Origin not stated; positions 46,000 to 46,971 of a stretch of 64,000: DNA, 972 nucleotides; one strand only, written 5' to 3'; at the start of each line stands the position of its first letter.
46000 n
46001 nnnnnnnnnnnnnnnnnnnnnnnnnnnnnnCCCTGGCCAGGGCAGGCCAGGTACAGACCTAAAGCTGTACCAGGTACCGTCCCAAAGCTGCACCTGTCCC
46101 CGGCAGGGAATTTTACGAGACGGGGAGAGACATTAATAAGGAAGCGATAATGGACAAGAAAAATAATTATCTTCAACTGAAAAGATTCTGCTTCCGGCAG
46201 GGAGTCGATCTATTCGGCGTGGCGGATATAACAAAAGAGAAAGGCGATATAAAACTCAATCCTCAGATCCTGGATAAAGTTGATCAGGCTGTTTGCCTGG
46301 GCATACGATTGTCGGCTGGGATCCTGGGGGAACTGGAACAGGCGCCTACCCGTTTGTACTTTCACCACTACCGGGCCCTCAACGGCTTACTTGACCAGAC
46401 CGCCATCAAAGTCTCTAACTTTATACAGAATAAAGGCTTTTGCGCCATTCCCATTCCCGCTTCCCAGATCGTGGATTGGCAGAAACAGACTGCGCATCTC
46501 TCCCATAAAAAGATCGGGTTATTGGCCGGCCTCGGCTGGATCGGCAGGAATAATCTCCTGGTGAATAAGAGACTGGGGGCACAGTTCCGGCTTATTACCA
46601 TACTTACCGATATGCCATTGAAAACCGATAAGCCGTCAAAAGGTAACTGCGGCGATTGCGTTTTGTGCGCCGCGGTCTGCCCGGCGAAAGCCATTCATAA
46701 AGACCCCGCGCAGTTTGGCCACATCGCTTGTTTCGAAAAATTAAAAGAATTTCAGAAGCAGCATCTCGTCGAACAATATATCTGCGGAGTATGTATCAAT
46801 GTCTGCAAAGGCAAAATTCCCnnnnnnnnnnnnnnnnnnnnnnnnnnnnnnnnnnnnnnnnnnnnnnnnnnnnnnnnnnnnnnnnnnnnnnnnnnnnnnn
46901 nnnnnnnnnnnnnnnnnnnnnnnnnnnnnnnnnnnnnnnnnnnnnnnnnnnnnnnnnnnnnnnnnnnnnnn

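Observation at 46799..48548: Compact YdbH / YnbE-YdbL-like envelope module, with YnbE and YdbL fused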

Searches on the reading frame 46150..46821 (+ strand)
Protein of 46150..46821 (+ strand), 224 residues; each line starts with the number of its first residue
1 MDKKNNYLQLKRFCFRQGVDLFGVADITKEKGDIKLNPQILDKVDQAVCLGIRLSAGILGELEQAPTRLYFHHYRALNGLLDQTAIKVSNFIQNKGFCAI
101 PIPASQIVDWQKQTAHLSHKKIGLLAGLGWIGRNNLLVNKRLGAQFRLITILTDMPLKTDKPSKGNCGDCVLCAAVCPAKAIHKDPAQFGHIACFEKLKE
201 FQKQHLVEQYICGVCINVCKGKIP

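Call 3: search_protein_families(library=pfam, proteins=[window:46150-46821:+], max_evalue=1)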
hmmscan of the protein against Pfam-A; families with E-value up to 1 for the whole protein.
window:46150-46821:+ (224 aa): 5 families
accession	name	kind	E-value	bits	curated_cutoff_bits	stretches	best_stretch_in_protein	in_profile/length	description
PF13484.11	Fer4_16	-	3.3e-05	25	30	1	166-219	1-63/66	4Fe-4S double cluster binding domain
PF12838.12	Fer4_7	-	0.041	14.8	27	1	166-220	1-49/52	4Fe-4S dicluster domain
PF13746.11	Fer4_18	-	0.048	14.3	27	1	161-196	55-90/114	4Fe-4S dicluster domain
PF14697.11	Fer4_21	-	0.05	14.2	35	1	164-182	38-57/59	4Fe-4S dicluster domain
PF13187.11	Fer4_9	-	0.26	11.8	27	1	161-182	34-52/52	4Fe-4S dicluster domain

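Call 4: search_protein_families(library=ncbifam, proteins=[window:46150-46821:+], max_evalue=1)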
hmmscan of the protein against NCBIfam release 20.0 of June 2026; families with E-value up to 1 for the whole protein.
window:46150-46821:+ (224 aa): 24 families
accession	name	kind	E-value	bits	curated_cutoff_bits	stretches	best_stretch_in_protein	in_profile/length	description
TIGR00276.1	TIGR00276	equivalog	3.5e-19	69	200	1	113-185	127-199/337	tRNA epoxyqueuosine(34) reductase QueG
TIGR02486.1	RDH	subfamily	2.3e-15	57.2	160.35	1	84-219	126-276/314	reductive dehalogenase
TIGR01945.1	rnfC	subfamily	2.5e-05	23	245.95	1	156-224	354-419/435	RnfABCDGE type electron transport complex subunit C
TIGR01971.1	NuoI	subfamily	0.00024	20.7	113.05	1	157-219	35-93/121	NADH-quinone oxidoreductase, chain I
NF003454.1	PRK05035.1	equivalog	0.00024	19.7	345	1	160-224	362-423/556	electron transport complex subunit RsxC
TIGR02163.1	napH_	subfamily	0.00086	18.9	213.05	1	142-222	180-249/255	NapH/MauN family ferredoxin-type protein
NF007013.0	PRK09477.1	equivalog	0.0024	17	234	1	142-221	203-271/286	quinol dehydrogenase ferredoxin subunit NapH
NF004538.0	PRK05888.1-4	equivalog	0.0095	15.6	135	1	166-219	62-112/162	NADH-quinone oxidoreductase subunit NuoI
NF004536.0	PRK05888.1-1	equivalog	0.017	14.4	212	1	158-220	51-110/180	NADH-quinone oxidoreductase subunit NuoI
NF040612.1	F420_dehyd_FpoI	exception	0.021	14.6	180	1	163-220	40-95/135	F420H2 dehydrogenase subunit FpoI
NF004539.0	PRK05888.1-5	equivalog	0.023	14.4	225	1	164-219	60-112/162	NADH-quinone oxidoreductase subunit NuoI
NF045490.1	FdxA_Protbact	equivalog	0.031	14.5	135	1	166-189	39-62/104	ferredoxin FdxA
NF041837.1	rnfC_Methano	equivalog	0.035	13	650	1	154-223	349-413/438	Rnf electron transport complex subunit RnfC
NF006183.0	PRK08318.1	equivalog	0.042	12.6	335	1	163-191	375-404/422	NAD-dependent dihydropyrimidine dehydrogenase subunit PreA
NF042909.1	FMH_DH_FwdF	exception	0.06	12.4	375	1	166-220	16-68/336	tungsten-dependent formylmethanofuran dehydrogenase subunit FwdF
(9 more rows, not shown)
